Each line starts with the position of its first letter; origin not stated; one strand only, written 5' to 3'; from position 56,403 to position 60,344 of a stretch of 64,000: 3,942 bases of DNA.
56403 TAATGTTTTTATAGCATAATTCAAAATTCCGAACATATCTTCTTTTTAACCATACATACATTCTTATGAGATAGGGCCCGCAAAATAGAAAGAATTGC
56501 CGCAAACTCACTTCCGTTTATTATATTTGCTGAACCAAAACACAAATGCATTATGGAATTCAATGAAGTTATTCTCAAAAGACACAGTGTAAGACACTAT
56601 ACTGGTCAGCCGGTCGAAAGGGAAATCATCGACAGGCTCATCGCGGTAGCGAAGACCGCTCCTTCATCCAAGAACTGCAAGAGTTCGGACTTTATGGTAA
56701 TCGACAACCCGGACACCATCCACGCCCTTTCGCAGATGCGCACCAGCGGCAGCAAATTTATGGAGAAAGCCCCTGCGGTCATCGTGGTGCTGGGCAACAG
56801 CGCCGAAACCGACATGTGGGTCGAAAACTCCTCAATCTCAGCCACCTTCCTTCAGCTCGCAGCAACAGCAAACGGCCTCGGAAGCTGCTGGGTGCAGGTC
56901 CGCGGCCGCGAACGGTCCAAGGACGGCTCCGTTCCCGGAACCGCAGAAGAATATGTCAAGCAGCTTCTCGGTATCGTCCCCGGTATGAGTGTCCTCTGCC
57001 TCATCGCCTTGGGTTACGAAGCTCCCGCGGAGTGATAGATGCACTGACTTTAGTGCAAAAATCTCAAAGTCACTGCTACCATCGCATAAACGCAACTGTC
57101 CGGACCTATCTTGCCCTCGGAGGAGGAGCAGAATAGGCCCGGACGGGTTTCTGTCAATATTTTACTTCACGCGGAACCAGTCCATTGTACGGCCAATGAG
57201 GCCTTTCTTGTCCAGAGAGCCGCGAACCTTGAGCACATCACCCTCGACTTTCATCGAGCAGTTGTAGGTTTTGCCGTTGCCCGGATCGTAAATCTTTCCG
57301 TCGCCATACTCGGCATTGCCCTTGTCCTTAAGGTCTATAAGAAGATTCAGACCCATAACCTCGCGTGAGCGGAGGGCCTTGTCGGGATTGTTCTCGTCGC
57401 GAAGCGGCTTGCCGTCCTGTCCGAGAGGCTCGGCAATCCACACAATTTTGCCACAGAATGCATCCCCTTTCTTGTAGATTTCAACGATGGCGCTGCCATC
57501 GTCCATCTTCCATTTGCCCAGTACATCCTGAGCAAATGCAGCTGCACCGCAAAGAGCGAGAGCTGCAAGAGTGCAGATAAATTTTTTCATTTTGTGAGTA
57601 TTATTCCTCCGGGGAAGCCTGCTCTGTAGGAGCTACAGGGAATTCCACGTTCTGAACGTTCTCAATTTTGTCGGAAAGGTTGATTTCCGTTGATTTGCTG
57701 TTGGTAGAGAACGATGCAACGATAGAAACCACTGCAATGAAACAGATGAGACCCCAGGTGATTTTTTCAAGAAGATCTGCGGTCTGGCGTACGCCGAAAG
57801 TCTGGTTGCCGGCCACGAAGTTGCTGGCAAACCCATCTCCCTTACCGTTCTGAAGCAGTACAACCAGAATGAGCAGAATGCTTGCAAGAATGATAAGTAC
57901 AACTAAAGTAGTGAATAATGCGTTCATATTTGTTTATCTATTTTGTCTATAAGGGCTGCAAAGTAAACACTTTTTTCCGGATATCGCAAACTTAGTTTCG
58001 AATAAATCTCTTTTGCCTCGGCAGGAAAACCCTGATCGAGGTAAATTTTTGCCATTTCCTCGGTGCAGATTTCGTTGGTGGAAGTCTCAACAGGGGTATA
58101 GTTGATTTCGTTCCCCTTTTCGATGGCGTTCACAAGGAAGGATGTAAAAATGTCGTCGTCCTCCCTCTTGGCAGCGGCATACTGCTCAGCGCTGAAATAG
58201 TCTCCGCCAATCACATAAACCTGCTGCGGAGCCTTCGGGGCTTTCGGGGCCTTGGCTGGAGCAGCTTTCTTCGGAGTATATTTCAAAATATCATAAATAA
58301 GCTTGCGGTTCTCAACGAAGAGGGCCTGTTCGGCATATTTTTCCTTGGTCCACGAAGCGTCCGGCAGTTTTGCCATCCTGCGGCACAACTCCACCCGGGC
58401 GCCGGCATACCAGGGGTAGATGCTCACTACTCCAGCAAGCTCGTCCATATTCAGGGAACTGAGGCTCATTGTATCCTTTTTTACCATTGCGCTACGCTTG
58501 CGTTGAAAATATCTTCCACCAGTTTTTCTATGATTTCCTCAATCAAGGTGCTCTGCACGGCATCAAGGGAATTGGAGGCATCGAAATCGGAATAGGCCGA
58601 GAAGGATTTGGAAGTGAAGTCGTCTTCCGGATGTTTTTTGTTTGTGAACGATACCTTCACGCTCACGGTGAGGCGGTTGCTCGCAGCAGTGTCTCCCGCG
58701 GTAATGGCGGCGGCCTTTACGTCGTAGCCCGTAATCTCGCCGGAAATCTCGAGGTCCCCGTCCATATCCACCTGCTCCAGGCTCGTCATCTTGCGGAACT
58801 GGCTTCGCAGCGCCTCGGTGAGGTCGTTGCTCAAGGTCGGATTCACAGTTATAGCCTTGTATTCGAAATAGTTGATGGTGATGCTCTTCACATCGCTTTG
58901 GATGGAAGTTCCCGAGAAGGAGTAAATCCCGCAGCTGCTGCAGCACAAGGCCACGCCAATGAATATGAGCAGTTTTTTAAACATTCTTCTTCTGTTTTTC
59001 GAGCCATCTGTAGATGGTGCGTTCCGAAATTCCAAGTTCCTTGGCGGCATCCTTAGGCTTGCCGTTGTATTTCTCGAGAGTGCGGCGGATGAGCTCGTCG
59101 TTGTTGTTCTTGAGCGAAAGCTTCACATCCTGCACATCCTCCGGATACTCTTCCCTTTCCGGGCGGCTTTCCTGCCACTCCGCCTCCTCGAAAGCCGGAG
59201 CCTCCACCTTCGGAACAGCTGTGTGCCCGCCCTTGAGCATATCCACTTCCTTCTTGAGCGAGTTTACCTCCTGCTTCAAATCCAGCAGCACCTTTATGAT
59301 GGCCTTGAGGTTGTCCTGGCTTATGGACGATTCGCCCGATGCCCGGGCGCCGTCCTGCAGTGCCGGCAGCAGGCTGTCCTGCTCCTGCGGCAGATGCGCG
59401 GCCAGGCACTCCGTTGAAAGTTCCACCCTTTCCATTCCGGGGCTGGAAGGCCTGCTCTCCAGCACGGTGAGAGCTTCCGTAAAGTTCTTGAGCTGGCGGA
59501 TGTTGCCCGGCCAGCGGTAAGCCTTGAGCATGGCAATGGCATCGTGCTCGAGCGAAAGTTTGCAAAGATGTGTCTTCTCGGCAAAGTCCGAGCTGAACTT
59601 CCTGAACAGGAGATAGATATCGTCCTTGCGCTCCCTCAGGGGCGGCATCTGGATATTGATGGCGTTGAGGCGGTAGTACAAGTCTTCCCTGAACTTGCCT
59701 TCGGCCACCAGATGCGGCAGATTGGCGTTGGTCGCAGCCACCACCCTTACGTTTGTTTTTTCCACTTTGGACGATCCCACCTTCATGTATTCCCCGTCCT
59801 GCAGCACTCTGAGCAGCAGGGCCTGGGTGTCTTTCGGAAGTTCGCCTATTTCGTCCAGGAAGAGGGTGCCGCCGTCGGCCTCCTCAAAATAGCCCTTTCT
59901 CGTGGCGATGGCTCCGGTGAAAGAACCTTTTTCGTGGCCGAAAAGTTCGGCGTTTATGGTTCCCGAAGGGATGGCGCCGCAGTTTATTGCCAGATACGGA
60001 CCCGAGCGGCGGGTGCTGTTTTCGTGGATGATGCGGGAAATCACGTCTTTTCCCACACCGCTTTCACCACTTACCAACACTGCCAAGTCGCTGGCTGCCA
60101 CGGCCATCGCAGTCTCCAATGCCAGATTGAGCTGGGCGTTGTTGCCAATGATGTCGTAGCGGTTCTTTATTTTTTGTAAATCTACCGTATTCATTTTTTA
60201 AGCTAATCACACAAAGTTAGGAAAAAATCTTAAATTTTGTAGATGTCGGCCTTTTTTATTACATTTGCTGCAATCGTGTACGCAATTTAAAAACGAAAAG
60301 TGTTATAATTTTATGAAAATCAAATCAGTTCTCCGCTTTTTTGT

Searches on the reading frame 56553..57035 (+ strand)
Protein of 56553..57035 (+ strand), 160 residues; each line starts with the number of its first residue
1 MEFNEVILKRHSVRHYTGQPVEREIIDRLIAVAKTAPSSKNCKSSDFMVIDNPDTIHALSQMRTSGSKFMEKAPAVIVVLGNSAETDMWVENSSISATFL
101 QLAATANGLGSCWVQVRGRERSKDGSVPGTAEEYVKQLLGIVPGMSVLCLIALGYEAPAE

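Call 76: search_protein_families(library=pfam, proteins=[window:56553-57035:+], max_evalue=0.0001)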
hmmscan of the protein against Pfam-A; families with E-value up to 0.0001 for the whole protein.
window:56553-57035:+ (160 aa): 2 families
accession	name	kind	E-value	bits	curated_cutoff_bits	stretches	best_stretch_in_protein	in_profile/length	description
PF00881.29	Nitroreductase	-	4.2e-22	79.5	23.5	2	7-59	1-53/167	Nitroreductase family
PF14512.11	TM1586_NiRdase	-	1.5e-10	41.5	27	1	4-120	3-111/215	Putative TM nitroreductase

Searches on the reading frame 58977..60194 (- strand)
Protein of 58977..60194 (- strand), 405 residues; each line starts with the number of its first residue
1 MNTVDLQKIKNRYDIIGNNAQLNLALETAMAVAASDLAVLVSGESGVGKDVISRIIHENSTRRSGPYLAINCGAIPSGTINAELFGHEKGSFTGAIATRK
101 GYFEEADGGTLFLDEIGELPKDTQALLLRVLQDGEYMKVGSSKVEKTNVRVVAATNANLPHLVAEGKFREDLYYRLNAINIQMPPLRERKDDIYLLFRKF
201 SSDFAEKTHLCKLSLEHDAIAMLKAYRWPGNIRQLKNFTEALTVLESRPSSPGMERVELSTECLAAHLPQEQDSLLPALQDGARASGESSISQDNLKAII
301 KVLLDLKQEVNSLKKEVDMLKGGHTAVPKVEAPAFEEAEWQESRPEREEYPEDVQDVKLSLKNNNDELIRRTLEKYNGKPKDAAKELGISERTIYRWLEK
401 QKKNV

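Call 76: search_protein_families(library=pfam, proteins=[window:58977-60194:-], max_evalue=0.0001)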
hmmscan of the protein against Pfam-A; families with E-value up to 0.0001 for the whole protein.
window:58977-60194:- (405 aa): 8 families
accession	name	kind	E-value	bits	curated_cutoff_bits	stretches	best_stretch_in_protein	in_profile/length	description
PF00158.32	Sigma54_activat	-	1e-65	220.9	20.2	1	15-182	1-168/168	Sigma-54 interaction domain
PF14532.12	Sigma54_activ_2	-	1.1e-21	78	25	1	31-186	16-138/138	Sigma-54 interaction domain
PF25601.1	AAA_lid_14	-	3e-18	65.9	27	1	187-247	1-61/87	AAA+ ATPase lid domain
PF07728.20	AAA_5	-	1.7e-06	28.5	22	1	39-158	2-124/139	AAA domain (dynein-related subfamily)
PF02954.25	HTH_8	-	2.9e-06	27.3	22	1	367-399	8-40/42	Bacterial regulatory protein, Fis family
PF13384.12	HTH_23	-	1.4e-05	25.2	24.6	1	379-400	19-40/50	Homeodomain-like domain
PF13551.12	HTH_29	-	4.7e-05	23.8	28.1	0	380-400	15-35/64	Winged helix-turn helix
PF07724.20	AAA_2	-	9.6e-05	22.9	27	0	39-164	6-132/166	AAA domain (Cdc48 subfamily)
